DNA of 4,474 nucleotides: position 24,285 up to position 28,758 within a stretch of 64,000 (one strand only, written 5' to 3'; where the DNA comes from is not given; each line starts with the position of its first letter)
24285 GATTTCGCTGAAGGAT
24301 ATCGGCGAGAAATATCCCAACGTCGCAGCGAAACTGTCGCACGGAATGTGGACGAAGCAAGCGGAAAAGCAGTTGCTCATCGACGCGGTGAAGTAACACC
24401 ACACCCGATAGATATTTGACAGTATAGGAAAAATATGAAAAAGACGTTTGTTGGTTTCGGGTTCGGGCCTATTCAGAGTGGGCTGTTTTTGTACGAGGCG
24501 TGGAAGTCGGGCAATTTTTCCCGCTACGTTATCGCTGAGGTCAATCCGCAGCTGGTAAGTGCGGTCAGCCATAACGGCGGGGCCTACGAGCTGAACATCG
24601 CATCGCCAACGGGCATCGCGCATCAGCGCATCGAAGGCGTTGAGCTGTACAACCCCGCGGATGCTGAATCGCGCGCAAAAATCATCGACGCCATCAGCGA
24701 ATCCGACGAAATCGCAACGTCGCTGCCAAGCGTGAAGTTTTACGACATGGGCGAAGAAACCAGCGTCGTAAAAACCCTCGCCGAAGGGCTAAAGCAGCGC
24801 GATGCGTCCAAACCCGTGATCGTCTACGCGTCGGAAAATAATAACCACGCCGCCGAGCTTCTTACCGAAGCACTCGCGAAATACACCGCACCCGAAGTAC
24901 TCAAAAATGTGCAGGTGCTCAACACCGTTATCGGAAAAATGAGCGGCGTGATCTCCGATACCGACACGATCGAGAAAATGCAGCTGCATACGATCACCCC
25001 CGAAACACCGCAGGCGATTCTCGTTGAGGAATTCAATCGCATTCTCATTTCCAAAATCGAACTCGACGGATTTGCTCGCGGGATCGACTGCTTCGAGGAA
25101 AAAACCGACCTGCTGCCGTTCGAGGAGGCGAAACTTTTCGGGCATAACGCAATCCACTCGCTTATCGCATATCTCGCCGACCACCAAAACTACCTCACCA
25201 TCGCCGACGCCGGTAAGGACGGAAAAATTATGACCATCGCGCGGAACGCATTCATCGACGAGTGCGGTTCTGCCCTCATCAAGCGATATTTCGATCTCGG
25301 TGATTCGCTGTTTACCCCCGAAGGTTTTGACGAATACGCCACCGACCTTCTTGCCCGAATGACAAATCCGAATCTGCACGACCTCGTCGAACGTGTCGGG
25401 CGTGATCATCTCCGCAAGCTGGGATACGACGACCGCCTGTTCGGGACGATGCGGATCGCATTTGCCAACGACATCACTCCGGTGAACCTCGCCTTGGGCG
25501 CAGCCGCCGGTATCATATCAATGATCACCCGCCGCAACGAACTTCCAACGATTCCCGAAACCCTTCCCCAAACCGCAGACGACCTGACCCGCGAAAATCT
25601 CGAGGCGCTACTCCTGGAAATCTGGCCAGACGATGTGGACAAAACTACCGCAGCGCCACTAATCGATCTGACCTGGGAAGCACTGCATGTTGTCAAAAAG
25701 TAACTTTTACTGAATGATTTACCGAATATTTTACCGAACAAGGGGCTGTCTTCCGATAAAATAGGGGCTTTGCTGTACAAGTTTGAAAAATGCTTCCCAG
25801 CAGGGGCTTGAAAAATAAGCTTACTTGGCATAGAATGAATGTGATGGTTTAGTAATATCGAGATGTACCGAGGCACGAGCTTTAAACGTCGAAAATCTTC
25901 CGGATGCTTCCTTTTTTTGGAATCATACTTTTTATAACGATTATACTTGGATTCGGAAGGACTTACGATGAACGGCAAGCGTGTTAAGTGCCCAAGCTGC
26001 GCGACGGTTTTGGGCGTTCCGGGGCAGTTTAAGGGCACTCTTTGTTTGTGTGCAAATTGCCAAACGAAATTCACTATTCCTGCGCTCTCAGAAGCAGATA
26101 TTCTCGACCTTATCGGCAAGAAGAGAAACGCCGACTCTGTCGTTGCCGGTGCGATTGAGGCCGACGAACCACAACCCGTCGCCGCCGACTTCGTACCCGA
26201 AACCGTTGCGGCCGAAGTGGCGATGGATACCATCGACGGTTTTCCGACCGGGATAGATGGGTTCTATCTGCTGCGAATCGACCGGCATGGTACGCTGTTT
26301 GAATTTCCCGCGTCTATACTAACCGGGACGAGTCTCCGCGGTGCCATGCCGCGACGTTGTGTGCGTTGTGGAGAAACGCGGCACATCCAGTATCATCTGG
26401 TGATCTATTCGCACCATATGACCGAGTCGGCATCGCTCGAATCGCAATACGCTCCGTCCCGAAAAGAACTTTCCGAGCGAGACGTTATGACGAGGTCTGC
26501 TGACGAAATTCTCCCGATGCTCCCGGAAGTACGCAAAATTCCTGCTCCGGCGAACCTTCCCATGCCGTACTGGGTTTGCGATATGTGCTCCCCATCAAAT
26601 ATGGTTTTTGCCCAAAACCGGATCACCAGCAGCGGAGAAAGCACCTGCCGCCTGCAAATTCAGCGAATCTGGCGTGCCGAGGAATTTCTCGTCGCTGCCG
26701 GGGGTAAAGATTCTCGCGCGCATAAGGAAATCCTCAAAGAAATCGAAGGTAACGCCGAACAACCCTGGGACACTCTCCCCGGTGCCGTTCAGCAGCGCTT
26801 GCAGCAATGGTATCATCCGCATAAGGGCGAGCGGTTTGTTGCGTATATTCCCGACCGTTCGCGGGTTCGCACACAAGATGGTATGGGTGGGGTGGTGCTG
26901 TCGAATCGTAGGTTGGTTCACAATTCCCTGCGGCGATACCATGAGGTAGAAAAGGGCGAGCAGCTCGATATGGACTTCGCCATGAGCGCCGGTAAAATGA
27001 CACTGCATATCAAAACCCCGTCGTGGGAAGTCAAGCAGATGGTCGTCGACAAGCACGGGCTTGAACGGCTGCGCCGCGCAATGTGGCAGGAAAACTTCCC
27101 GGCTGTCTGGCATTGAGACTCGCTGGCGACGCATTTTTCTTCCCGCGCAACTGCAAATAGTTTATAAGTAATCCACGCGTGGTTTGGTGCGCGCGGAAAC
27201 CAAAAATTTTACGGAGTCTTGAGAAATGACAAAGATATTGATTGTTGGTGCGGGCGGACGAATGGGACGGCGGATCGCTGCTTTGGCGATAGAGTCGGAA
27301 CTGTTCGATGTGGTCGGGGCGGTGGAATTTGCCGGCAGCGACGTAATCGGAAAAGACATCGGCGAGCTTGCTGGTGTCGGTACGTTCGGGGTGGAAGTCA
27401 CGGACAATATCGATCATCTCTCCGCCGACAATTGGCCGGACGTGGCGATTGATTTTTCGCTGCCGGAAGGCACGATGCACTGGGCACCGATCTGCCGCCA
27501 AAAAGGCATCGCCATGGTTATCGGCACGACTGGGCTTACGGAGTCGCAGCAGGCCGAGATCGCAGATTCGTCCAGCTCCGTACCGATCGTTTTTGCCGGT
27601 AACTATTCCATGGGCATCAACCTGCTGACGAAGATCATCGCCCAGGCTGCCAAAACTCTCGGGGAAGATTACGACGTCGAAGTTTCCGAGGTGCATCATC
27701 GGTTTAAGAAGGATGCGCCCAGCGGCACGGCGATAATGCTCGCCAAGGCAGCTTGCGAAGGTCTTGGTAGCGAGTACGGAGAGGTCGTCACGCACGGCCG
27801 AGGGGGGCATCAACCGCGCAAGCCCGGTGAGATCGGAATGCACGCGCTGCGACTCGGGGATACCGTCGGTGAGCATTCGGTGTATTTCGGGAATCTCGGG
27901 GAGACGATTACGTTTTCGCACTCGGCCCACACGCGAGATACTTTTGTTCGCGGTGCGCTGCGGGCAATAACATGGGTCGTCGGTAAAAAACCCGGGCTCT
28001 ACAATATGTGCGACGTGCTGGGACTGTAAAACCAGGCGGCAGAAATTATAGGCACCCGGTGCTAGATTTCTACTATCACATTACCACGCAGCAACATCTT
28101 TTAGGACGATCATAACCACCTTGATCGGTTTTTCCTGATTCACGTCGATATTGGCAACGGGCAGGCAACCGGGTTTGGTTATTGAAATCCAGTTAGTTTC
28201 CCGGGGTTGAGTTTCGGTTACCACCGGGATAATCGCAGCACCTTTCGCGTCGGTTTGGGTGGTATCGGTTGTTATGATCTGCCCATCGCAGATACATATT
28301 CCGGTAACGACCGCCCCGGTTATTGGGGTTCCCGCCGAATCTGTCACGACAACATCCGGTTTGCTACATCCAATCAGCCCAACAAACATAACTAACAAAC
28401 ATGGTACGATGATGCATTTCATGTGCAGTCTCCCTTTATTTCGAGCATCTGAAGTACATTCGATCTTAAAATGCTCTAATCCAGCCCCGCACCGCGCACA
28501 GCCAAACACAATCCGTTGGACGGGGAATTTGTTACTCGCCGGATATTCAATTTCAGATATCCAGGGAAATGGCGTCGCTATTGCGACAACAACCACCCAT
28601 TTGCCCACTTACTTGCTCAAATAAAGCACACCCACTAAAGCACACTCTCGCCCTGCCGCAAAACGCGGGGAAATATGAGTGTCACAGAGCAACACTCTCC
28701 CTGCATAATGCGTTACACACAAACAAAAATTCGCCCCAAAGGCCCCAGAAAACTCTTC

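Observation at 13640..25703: DeoR-controlled divergent locus: fused E1-alpha/beta 2-oxoacid dehydrogenase facing E2-E3, with four extra enzymes appended (PHP-like hydrolase, extended SDR, 565-aa MDR, mannitol-DH-family)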

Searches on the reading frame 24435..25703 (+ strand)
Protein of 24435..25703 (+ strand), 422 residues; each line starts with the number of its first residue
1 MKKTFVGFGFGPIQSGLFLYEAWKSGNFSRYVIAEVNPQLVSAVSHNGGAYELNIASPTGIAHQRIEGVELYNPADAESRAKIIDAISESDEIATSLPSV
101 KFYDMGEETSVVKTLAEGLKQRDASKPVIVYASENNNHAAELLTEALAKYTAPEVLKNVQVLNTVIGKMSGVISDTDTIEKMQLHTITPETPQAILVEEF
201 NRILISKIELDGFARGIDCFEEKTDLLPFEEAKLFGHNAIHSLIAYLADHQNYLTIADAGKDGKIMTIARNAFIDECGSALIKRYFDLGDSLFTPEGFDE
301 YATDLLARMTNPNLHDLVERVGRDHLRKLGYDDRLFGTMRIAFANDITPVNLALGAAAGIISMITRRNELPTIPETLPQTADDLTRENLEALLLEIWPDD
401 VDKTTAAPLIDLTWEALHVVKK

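Call 5: search_protein_families(library=pfam, proteins=[window:24435-25703:+], max_evalue=0.01)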
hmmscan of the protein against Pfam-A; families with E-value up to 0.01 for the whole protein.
window:24435-25703:+ (422 aa): 2 families
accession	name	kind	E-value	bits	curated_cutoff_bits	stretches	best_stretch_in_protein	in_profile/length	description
PF08125.19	Mannitol_dh_C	-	2.5e-19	69.9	30.7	1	225-359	1-124/190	Mannitol dehydrogenase C-terminal domain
PF01232.29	Mannitol_dh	-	2.4e-06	28.1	27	1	6-208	4-188/199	Mannitol dehydrogenase Rossmann domain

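Call 6: search_protein_families(library=ncbifam, proteins=[window:24435-25703:+], max_evalue=0.01)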
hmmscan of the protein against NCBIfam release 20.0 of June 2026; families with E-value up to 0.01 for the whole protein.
window:24435-25703:+ (422 aa): 12 families
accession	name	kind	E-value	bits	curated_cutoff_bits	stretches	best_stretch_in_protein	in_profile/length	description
NF002652.0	PRK02318.2-5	equivalog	7.1e-34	117.5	356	1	6-360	4-329/377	mannitol-1-phosphate 5-dehydrogenase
NF002646.0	PRK02318.1-2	equivalog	2.3e-29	102.7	368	1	30-358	26-330/382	mannitol-1-phosphate 5-dehydrogenase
NF002647.0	PRK02318.1-3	equivalog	1.1e-27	97.4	357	1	4-340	3-314/384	mannitol-1-phosphate 5-dehydrogenase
NF002649.0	PRK02318.2-1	equivalog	1.2e-27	96.8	422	1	6-361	4-333/386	mannitol-1-phosphate 5-dehydrogenase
NF002653.0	PRK02318.2-6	equivalog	9.5e-27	94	404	1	6-361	5-333/387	mannitol-1-phosphate 5-dehydrogenase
NF002650.0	PRK02318.2-2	equivalog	5.8e-25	88.1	359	1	7-361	5-335/388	mannitol-1-phosphate 5-dehydrogenase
NF002648.0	PRK02318.1-4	equivalog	1.5e-23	83.8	719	1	80-360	70-332/382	mannitol-1-phosphate 5-dehydrogenase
NF002645.0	PRK02318.1-1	equivalog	7.3e-20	71.5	389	1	6-354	4-314/368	mannitol-1-phosphate 5-dehydrogenase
NF002651.0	PRK02318.2-4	equivalog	7.8e-16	58.1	269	1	185-341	146-296/368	mannitol-1-phosphate 5-dehydrogenase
NF046057.1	bifunc_MtlD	equivalog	5.4e-15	54.8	800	1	155-368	450-646/683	bifunctional mannitol-1-phosphate dehydrogenase/phosphatase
NF043014.1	DArabDhDalD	equivalog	4.1e-09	35.6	600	1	178-329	210-353/452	D-arabinitol 4-dehydrogenase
NF011611.0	PRK15037.1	subfamily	6.7e-09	34.8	603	1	135-358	190-405/486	fructuronate reductase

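Call 31: search_solved_structures(query=window:24435-25703:+, max_evalue=0.01)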
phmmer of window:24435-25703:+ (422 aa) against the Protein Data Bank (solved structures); distinct sequences matched with E-value up to 0.01: 6.
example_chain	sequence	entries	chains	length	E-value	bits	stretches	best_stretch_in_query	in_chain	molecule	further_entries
3h2z_A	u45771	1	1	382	1.6e-18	70.3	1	82-358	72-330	Mannitol-1-phosphate 5-dehydrogenase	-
5jnm_A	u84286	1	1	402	2.2e-12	50.1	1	6-354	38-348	Mannitol-1-phosphate 5-dehydrogenase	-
4im7_A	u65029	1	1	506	0.00026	23.6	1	152-358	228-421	Hypothetical oxidoreductase ydfI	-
7ocn_A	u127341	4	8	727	0.0035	19.8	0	237-364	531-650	HAD hydrolase, family IA, variant 3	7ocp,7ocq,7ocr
7ocs_A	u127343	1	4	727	0.0035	19.8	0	237-364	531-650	HAD hydrolase, family IA, variant 3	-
7oct_A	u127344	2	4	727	0.0035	19.8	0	237-364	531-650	HAD hydrolase, family IA, variant 3 | Mannitol-1-phosphate dehydrogenase/phosphatase MtlD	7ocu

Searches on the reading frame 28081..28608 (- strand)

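Call 8: search_protein_families(library=pfam, proteins=[window:28081-28608:-], max_evalue=0.001)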
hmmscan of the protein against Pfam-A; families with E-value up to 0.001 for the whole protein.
window:28081-28608:- (175 aa): 1 family
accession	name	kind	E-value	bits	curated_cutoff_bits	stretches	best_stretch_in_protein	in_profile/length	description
PF13620.12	CarboxypepD_reg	-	0.0001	23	32.3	1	87-161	5-74/82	Carboxypeptidase regulatory-like domain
